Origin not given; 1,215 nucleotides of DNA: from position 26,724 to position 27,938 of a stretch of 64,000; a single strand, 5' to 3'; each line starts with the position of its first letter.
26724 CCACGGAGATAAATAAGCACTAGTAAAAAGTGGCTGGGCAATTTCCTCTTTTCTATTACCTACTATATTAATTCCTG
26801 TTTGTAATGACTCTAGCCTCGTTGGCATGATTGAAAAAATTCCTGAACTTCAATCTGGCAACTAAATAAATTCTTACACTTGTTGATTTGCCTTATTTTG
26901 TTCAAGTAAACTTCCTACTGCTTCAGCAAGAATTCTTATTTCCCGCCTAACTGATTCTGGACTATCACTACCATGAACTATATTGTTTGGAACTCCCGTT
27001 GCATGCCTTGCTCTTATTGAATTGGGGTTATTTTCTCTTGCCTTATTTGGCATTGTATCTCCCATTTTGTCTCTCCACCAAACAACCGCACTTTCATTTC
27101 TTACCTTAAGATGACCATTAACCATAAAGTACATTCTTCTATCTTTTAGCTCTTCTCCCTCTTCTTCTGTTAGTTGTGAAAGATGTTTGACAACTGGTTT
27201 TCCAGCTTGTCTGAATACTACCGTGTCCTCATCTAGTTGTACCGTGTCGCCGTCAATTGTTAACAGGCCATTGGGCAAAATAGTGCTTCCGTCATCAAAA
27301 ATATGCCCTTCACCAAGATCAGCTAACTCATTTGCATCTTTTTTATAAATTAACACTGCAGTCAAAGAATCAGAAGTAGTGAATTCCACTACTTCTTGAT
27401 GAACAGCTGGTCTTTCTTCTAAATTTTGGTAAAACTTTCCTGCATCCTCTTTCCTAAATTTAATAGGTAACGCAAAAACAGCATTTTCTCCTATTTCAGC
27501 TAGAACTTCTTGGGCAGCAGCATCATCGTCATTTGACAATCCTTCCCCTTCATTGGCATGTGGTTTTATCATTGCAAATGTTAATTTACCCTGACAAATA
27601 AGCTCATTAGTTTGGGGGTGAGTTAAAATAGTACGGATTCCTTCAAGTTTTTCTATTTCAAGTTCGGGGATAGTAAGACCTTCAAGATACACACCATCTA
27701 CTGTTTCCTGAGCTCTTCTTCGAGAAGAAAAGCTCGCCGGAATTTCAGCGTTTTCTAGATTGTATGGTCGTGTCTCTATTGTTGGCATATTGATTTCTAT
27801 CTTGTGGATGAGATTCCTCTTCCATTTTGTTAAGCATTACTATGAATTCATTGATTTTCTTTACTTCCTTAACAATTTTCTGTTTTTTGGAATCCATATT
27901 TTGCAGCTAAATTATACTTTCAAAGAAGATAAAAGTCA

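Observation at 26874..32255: Thymidylate and dNTP-metabolism supercluster with two thymidylate kinase paralogs and an NDK carrying a 90-aa insertion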

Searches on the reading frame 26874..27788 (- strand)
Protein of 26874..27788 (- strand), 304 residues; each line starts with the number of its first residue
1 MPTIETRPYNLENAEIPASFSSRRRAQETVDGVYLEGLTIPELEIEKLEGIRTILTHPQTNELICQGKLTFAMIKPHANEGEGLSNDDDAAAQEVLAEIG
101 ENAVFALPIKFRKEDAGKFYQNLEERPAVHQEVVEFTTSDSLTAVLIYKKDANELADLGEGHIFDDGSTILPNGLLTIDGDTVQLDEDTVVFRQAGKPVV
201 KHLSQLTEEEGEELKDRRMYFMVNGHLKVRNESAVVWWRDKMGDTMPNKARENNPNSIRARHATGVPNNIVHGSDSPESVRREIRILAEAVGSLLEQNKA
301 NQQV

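Call 3: search_protein_families(library=pfam, proteins=[window:26874-27788:-], max_evalue=0.01)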
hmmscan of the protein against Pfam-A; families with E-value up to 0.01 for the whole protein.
window:26874-27788:- (304 aa): 1 family
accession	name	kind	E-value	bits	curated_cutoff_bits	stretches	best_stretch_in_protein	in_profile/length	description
PF00334.24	NDK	-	7.8e-17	61.9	27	1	227-287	72-129/135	Nucleoside diphosphate kinase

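Call 4: search_protein_families(library=ncbifam, proteins=[window:26874-27788:-], max_evalue=0.01)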
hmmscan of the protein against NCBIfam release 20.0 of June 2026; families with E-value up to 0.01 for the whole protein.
window:26874-27788:- (304 aa): 5 families
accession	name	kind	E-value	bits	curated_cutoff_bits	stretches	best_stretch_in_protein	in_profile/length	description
NF001908.0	PRK00668.1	equivalog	4.8e-16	58.8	155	1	229-286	77-131/141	nucleoside-diphosphate kinase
NF011112.0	PRK14540.1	equivalog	5.5e-13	48.9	202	1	207-287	51-131/135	nucleoside-diphosphate kinase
NF011116.0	PRK14545.1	equivalog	6.5e-11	42.5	217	2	230-281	78-126/139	nucleoside-diphosphate kinase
NF011113.0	PRK14541.1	equivalog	1.5e-09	38.1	255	2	229-283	75-126/140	nucleoside-diphosphate kinase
NF011114.0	PRK14542.1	equivalog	1.2e-08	34.8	250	1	230-286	76-129/137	nucleoside-diphosphate kinase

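Call 9: find_homologous_proteins(query=window:26874-27788:-)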
Query window:26874-27788:- (304 aa): 26 proteins with E <= 0.001 among 2421 candidates.
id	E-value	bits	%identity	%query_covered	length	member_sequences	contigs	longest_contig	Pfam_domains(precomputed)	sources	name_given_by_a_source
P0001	8.4e-198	674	100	100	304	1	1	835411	PF00334.25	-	-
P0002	2.5e-111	390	57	98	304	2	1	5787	PF00334.25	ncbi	-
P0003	6.0e-110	385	60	99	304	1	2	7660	PF00334.25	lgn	-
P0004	1.8e-106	374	61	99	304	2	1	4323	PF00334.25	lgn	-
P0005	2.0e-102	361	56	98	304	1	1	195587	PF00334.25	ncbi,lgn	-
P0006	1.8e-101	358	55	99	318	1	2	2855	PF00334.25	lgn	-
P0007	1.8e-100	354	57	97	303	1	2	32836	PF00334.25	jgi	jgi:nucleoside diphosphate kinase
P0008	2.4e-100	354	58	96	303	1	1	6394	PF00334.25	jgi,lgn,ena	-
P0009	4.1e-98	346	55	98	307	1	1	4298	PF00334.25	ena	-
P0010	8.7e-52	194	45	50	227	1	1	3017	PF00334.25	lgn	-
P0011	1.1e-33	135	36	46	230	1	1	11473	PF00334.25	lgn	-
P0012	2.5e-31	127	59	21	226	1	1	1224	PF00334.25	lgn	-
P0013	1.0e-11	63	51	19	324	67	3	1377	PF00334.25,PF25364.1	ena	-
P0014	6.7e-11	60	28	37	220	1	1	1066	PF00334.25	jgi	-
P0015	1.3e-10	59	44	21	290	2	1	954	PF00334.25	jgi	-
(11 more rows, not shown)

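Call 10: search_solved_structures(query=window:26874-27788:-, max_evalue=0.01, show_alignments=2)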
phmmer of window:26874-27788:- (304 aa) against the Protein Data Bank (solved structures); distinct sequences matched with E-value up to 0.01: 65 (the best 60 are shown).
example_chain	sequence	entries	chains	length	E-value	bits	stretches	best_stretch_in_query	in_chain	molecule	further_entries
8g2z_1M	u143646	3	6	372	9.5e-12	48.2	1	227-294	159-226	Nucleoside diphosphate kinase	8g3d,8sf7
9d5n_CM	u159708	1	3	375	1.2e-11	47.9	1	231-288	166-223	Nucleoside diphosphate kinase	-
3zto_A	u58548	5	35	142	2.5e-10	43.6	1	230-287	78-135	NUCLEOSIDE DIPHOSPHATE KINASE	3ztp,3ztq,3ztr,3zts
8snb_4J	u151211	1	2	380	7.6e-10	42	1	216-285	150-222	Nucleoside diphosphate kinase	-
6u42_5O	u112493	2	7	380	1.2e-08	38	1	211-284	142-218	FAP67 | Nucleoside diphosphate kinase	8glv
3vgs_A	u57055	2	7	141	3.5e-08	36.6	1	193-288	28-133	Nucleoside diphosphate kinase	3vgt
3vgu_A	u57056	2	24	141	4.1e-08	36.3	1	193-286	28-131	Nucleoside diphosphate kinase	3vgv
8j07_v1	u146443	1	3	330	5.7e-08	35.8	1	210-289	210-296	Thioredoxin domain-containing protein 6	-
7jrj_K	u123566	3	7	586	1.5e-07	34.5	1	207-287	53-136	Nucleoside diphosphate kinase 6 | Flagellar radial spoke protein 23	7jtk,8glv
4dut_A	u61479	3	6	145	4.6e-07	32.9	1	220-286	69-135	Nucleoside diphosphate kinase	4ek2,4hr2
6aes_A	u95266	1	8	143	9.2e-07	31.9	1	230-287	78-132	Nucleoside diphosphate kinase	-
2vu5_A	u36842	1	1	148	1.8e-06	31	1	232-288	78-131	NUCLEOSIDE DIPHOSPHATE KINASE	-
5x00_A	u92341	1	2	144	2.5e-06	30.4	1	207-286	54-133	Nucleoside diphosphate kinase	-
3pj9_A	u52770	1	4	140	1.6e-05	27.8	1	220-286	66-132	Nucleoside diphosphate kinase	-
5v6d_A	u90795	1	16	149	1.9e-05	27.5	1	198-285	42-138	Nucleoside diphosphate kinase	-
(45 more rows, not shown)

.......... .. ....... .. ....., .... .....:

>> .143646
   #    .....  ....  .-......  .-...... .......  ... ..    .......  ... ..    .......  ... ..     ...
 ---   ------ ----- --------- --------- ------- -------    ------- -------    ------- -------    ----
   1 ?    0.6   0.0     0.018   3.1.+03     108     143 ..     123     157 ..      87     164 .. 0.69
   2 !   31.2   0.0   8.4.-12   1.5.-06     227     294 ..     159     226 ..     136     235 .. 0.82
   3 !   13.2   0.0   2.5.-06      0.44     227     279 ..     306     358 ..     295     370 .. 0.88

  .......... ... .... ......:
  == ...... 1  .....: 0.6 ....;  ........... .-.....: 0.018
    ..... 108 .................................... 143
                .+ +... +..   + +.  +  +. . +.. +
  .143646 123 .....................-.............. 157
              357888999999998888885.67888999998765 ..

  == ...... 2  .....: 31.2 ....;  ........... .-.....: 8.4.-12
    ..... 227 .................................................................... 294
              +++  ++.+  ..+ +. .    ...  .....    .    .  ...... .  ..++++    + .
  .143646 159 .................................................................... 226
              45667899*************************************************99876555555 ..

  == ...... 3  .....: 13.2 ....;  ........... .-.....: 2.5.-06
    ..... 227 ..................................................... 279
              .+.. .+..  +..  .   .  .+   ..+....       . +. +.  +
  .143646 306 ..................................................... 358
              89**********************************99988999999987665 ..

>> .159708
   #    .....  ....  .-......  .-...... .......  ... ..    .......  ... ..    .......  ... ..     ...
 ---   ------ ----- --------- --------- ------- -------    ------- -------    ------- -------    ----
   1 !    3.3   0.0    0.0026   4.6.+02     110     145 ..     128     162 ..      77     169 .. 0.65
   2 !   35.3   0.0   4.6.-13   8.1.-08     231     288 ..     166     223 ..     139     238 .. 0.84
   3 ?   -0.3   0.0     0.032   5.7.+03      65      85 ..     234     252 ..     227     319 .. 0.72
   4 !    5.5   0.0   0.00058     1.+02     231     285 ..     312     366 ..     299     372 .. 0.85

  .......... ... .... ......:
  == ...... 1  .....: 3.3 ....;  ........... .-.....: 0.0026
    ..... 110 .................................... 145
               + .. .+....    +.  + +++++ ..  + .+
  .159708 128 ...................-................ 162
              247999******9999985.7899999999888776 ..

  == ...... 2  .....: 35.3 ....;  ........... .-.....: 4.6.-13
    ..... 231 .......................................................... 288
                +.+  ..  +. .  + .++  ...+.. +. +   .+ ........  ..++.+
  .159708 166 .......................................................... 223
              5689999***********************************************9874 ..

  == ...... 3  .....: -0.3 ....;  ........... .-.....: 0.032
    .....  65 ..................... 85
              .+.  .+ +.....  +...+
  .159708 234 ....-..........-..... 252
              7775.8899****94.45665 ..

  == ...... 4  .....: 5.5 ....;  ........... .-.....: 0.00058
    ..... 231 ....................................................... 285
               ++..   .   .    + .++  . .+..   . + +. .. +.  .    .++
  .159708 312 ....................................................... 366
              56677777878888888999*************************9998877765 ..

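Call 12: find_related_loci(query=window:26874-27788:-, collection=genome_contigs, flank=10000)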
Query window:26874-27788:- (304 aa) in genome_contigs; peptide patterns used: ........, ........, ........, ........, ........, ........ (x = any residue, [..] = any of these).
401 stretches matched a pattern; 302 encode a relative of the query (tblastn E <= 1e-3); the best 80 are kept; 80 distinct loci.
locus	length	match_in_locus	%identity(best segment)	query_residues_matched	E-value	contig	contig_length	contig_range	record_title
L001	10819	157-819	66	5-297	1e-20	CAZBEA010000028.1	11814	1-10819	MAG TPA_asm: uncultured Gammaproteobacteria bacterium isolate binchicken_co16_305 genome assembly, contig: NODE_9094_len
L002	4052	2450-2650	50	221-287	1e-10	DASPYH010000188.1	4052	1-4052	MAG TPA_asm: Mycobacteriales bacterium isolate SMAG_U11588 k141_300811, whole genome shotgun sequence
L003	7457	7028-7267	43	208-287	2e-10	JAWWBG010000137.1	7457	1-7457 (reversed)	MAG: Nitriliruptorales bacterium isolate HN16.bin.5 k141_1901249_length_7457_cov_8.9989, whole genome shotgun sequence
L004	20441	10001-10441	33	154-287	2e-9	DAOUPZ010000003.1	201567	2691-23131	MAG TPA_asm: Clostridia bacterium isolate CSMAG_113 CSMAG_113_k141_3014023_length_201567_cov_21.1650, whole genome shotg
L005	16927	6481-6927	33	126-288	2e-9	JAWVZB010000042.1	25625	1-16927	MAG: Nitriliruptorales bacterium isolate HN14.bin.18 k141_328873_length_25625_cov_19.2800, whole genome shotgun sequence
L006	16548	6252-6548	37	205-298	2e-9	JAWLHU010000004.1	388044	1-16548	MAG: Symbiobacteriaceae bacterium isolate 30dZY2.bin.8 NODE_46_length_388044_cov_35.592831, whole genome shotgun sequenc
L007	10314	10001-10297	36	205-298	3e-9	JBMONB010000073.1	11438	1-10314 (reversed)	MAG: Bacillota bacterium isolate Betzabe_MAG065 MAG065_73, whole genome shotgun sequence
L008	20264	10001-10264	41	204-286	3e-9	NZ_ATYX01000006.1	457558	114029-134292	Thermocrispum agreste DSM 44070 YWYDRAFT_scaffold_3.4_C, whole genome shotgun sequence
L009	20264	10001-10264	40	204-286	3e-9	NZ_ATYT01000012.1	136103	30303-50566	Thermocrispum municipale DSM 44069 YWMDRAFT_scaffold_9.10_C, whole genome shotgun sequence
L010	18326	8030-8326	36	205-298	3e-9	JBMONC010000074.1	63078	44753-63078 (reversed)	MAG: Bacillota bacterium isolate Betzabe_MAG066 MAG066_74, whole genome shotgun sequence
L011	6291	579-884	37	205-303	4e-9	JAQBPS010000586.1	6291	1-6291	MAG: Bacillota bacterium isolate RYN_353 scaffold_853129, whole genome shotgun sequence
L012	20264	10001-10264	40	204-286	5e-9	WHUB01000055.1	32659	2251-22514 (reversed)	MAG: Actinophytocola sp. isolate Dino_bin55 NODE_55_length_32659_cov_251.495767, whole genome shotgun sequence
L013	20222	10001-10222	43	229-303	6e-9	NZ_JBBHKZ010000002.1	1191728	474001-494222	Corynebacterium sp. H113 Scaffold1_2, whole genome shotgun sequence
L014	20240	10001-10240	43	207-286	6e-9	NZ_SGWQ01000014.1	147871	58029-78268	Herbihabitans rhizosphaerae strain DSM 101727 Ga0310478_114, whole genome shotgun sequence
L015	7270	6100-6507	31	140-292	6e-9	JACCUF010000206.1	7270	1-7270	MAG: Geodermatophilaceae bacterium isolate MGR_bin93 SD2897-2912_k127_7525765, whole genome shotgun sequence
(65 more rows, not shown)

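Call 13: find_encoding_contigs(protein=P0005, flank=10000, max_places=3)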
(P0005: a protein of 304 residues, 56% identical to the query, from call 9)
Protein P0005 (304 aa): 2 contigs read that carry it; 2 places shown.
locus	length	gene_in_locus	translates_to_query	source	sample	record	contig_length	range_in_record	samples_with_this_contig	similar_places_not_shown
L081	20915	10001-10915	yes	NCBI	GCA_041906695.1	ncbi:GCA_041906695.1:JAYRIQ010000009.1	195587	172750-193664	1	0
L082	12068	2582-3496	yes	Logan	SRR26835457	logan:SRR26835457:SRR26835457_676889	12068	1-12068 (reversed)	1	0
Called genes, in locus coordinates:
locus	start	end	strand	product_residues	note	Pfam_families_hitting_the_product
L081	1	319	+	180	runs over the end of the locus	PF06559:DCD_N (weak), PF22769:DCD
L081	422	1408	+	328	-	PF00303:Thymidylat_synt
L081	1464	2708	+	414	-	PF03453:MoeA_N, PF00994:MoCF_biosynth, PF03454:MoeA_C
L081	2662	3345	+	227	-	PF12804:NTP_transf_3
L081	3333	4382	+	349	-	PF00899:ThiF, PF00581:Rhodanese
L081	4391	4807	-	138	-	PF02391:MoaE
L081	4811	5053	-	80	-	PF02597:ThiS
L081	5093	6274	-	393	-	PF07690:MFS_1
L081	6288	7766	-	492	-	PF01292:Ni_hydr_CYTB, PF00174:Oxidored_molyb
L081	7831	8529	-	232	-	-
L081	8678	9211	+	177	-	PF00156:Pribosyltran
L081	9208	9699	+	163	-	PF00186:DHFR_1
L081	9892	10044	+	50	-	-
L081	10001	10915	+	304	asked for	PF00334:NDK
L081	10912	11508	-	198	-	-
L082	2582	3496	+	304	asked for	PF00334:NDK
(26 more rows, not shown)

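Call 14: find_encoding_contigs(protein=P0007, flank=10000, max_places=3)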
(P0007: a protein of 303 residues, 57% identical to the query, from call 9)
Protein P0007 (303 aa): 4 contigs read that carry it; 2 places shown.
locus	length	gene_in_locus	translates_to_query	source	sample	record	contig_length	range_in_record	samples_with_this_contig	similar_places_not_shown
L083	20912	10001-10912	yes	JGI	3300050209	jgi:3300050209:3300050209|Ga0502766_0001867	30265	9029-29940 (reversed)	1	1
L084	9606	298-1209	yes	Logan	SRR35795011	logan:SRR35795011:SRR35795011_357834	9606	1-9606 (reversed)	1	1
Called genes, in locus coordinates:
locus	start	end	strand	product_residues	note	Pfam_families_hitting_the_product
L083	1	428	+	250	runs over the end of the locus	?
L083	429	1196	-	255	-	PF13098:Thioredoxin_2, PF13462:Thioredoxin_4, PF01323:DSBA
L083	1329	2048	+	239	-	PF00696:AA_kinase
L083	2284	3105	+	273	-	PF01256:Carb_kinase, PF08543:Phos_pyr_kin (faint), PF02110:HK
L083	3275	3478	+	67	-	-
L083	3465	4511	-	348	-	PF02463:SMC_N, PF13175:AAA_15, PF13476:AAA_23 (weak), PF13304:AAA_21 (faint)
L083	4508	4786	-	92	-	PF18898:DUF5654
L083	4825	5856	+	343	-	PF02661:Fic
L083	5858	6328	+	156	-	PF00072:Response_reg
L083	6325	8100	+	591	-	PF04675:DNA_ligase_A_N, PF01068:DNA_ligase_A_M, PF04679:DNA_ligase_A_C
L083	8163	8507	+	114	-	-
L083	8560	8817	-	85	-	PF01035:DNA_binding_1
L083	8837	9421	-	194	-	PF09335:VTT_dom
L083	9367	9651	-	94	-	-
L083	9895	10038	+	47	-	-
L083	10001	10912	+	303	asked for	PF00334:NDK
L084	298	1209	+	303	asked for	PF00334:NDK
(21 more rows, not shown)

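Call 22: search_protein_families(library=phrogs, proteins=[window:26874-27788:-], max_evalue=0.001)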
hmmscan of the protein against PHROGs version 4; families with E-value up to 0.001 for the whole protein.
window:26874-27788:- (304 aa): 0 families

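Call 55: predict_structure(alignment_id=A1)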
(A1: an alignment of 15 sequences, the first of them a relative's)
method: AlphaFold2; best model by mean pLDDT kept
length: 304 residues; sequences in the alignment: 15
mean_pLDDT: 81.3   pTM: 0.79
mean pLDDT of the five models: 81.3, 80.6, 79.3, 77.9, 74.8
residues with pLDDT >= 90: 129; 70-90: 123; 50-70: 17; < 50: 35
segments of 3 or more residues with pLDDT < 50: 1-35
pLDDT, mean of each block of 10 residues (from residue 1): 28 36 38 51 79 89 94 93 91 90 87 88 90 91 92 80 71 79 88 86 88 87 87 94 94 93 91 94 93 85 64
secondary structure, 60 per line:
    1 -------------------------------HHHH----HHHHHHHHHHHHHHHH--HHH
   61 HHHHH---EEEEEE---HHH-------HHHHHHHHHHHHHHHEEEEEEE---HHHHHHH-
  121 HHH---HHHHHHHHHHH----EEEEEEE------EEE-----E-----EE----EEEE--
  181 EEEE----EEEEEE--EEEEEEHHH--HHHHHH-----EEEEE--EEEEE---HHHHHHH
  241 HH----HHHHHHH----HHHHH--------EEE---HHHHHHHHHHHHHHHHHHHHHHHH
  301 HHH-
elements in order: H32-35 H40-55 H58-65 E69-74 H88-102 E103-109 H113-119 H127-137 E142-148 E155-157 E175-178 E181-184 E189-194 E197-202 H208-213 E219-223 E226-230 H234-242 H247-253 H258-262 E271-273 H277-303

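Call 62: fold_search(model_id=the predicted structure, library=pdb)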
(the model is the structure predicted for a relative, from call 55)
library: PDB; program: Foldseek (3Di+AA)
matches with E <= 10: 404; with E <= 0.001: 168
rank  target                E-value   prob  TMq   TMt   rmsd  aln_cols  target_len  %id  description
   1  3ztq_A                1.2e-06  1.00  0.39  0.81   3.1       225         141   21  Hexagonal crystal form P61 of the Aquifex aeolicus nucleoside diphosphate kinase (released 2012-02-29)
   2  1wkj_A                3.1e-06  1.00  0.38  0.82   5.0       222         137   19  Crystal Structure of Nucleoside Diphosphate Kinase from Thermus thermophilus HB8 (released 2005-08-23)
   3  3vgv_O                3.6e-06  1.00  0.35  0.74   4.1       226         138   22  E134A mutant nucleoside diphosphate kinase derived from Halomonas sp. 593 (released 2012-07-11)
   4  6aes_A                4.9e-06  1.00  0.39  0.80   3.7       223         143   20  Crystal structure of Nucleoside diphosphate kinase from Pseudomonas aeruginosa at 3.55 A resolution. (released 2018-09-12)
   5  3vgu_H                6.1e-06  1.00  0.35  0.74   3.5       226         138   21  E134A mutant nucleoside diphosphate kinase derived from Halomonas sp. 593 (released 2012-07-11)
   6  7jtk_i                6.5e-06  1.00  0.39  0.58   5.0       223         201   21  Radial spoke 1 isolated from Chlamydomonas reinhardtii (released 2020-12-16)
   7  3vgu_A                7.3e-06  1.00  0.36  0.75   3.5       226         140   22  E134A mutant nucleoside diphosphate kinase derived from Halomonas sp. 593 (released 2012-07-11)
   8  9a79_A                8.6e-06  1.00  0.38  0.75   3.4       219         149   19  Integrative model of NDK-6PGD by crosslinking MS and deep learning (released 2024-09-18)
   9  4w98                  9.1e-06  1.00  0.38  0.78   3.1       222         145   18  Acinetobacter baumannii SDF NDK (released 2015-06-17)
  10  7jrj_K                9.1e-06  1.00  0.39  0.72   5.0       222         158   21  Chlamydomonas reinhardtii radial spoke head and neck (recombinant) (released 2020-12-16)
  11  3vvu_A                1.0e-05  1.00  0.39  0.84   1.8       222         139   18  Crystal structure of reconstructed bacterial ancestral NDK, Bac1 (released 2013-06-19)
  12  3vgs_A                1.2e-05  1.00  0.38  0.80   3.1       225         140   20  Wild-type nucleoside diphosphate kinase derived from Halomonas sp. 593 (released 2012-07-11)
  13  4wbf                  1.2e-05  1.00  0.39  0.81   3.1       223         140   18  Acinetobacter baumannii SDF NDK (released 2015-06-17)
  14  3pj9_D                1.3e-05  1.00  0.38  0.81   3.2       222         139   19  Crystal structure of a Nucleoside Diphosphate Kinase from Campylobacter jejuni (released 2010-11-24)
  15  2hur_A                1.4e-05  1.00  0.38  0.79   3.1       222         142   18  Escherichia coli nucleoside diphosphate kinase (released 2007-04-10)
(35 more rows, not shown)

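Call 78: search_protein_families(library=padloc, proteins=[window:26874-27788:-], max_evalue=0.001)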
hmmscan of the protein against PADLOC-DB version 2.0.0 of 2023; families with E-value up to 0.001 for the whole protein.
window:26874-27788:- (304 aa): 0 families
